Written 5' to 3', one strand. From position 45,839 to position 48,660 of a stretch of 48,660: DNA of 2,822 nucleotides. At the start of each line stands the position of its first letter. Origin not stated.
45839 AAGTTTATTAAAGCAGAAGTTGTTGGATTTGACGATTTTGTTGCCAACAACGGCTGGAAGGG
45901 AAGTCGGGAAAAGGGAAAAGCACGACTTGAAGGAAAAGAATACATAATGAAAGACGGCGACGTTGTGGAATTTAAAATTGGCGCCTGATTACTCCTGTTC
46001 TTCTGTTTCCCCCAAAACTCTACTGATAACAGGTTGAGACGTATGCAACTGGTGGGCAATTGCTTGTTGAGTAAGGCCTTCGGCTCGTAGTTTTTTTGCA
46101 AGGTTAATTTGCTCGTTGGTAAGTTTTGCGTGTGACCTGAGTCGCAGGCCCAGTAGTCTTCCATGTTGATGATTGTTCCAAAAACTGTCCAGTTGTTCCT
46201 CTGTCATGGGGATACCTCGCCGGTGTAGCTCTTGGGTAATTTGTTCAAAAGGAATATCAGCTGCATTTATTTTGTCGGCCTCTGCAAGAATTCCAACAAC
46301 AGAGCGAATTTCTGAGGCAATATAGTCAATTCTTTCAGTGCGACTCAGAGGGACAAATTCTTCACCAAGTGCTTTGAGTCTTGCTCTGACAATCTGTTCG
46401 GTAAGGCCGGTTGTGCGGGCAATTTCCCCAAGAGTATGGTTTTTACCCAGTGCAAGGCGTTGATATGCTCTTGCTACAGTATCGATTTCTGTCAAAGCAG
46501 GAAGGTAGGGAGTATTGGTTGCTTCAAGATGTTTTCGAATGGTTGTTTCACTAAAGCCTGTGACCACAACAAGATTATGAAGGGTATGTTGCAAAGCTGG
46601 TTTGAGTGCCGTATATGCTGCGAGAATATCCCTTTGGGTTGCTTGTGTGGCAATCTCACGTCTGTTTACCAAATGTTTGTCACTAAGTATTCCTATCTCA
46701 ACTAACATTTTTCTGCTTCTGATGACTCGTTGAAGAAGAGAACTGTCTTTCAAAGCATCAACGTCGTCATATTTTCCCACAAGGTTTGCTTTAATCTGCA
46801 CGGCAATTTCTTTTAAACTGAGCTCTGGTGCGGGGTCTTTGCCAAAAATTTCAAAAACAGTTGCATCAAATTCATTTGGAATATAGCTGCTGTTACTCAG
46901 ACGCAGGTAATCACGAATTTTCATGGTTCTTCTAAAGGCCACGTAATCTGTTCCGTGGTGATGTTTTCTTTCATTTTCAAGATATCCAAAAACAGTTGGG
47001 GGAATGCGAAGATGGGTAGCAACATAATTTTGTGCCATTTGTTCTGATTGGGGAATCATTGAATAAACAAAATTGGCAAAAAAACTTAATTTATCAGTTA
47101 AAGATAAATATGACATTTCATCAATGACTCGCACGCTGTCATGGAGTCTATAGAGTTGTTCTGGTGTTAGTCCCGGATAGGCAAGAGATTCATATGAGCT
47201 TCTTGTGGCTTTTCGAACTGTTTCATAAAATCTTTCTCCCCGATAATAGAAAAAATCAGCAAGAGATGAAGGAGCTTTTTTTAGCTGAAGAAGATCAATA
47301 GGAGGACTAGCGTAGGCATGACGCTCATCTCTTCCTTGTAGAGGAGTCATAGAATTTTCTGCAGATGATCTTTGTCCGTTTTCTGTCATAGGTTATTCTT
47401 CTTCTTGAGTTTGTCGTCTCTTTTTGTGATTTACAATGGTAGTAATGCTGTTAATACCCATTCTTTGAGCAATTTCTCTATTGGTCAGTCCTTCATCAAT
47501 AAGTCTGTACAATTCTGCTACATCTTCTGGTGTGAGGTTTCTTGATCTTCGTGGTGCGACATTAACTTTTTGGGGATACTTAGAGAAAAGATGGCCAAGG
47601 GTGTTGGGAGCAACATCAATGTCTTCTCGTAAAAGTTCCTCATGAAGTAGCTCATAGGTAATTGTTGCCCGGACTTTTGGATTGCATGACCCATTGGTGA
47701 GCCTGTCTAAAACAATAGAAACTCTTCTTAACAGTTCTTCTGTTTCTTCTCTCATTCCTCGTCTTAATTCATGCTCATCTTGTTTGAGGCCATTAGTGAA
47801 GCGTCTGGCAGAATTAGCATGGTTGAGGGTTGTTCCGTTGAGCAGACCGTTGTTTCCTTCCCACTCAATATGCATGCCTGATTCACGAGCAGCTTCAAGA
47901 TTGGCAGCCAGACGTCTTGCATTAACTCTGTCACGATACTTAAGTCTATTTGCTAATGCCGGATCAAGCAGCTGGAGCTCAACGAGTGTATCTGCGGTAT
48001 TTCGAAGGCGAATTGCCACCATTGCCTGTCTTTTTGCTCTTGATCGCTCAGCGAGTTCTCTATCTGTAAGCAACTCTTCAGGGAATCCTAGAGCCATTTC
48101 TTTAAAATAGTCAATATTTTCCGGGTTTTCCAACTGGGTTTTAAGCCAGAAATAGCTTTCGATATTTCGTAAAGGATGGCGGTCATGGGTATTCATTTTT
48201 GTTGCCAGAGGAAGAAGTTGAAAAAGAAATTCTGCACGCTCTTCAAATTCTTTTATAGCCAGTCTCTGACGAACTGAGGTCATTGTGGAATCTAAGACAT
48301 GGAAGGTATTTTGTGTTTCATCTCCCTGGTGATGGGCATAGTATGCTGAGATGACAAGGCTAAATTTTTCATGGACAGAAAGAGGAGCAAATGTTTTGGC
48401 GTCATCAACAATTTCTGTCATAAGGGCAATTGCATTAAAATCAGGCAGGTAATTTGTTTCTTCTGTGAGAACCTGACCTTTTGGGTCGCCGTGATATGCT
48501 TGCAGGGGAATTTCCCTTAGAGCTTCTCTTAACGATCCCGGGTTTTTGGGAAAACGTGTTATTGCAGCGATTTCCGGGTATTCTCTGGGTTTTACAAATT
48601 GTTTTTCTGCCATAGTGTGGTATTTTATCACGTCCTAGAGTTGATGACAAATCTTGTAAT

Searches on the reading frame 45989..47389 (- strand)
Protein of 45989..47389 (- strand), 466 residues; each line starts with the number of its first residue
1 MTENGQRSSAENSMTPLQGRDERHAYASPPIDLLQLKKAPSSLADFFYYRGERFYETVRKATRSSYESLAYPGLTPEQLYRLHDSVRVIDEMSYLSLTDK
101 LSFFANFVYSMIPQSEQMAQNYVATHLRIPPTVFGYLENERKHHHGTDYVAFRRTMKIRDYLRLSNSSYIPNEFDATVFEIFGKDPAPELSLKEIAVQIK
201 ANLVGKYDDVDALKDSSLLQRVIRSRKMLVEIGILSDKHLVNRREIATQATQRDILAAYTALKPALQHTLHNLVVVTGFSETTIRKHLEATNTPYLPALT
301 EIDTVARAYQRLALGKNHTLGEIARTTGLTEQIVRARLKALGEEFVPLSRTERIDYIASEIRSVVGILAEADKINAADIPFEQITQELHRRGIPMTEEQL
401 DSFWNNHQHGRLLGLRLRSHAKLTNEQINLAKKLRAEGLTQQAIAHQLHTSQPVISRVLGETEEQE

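Call 27: search_protein_families(library=pfam, proteins=[window:45989-47389:-], max_evalue=0.001)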
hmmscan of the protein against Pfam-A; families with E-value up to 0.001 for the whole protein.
window:45989-47389:- (466 aa): 1 family
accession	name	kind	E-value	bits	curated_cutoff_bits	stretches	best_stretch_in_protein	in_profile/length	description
PF04545.22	Sigma70_r4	-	0.00031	20.6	24.1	0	314-339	17-42/50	Sigma-70, region 4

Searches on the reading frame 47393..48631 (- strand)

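Call 27: search_protein_families(library=pfam, proteins=[window:47393-48631:-], max_evalue=0.001)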
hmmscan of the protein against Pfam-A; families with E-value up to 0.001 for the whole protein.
window:47393-48631:- (412 aa): 1 family
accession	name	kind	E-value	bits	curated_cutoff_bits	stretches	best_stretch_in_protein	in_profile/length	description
PF13936.12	HTH_38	-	0.00018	21.6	27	1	364-399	3-37/44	Helix-turn-helix domain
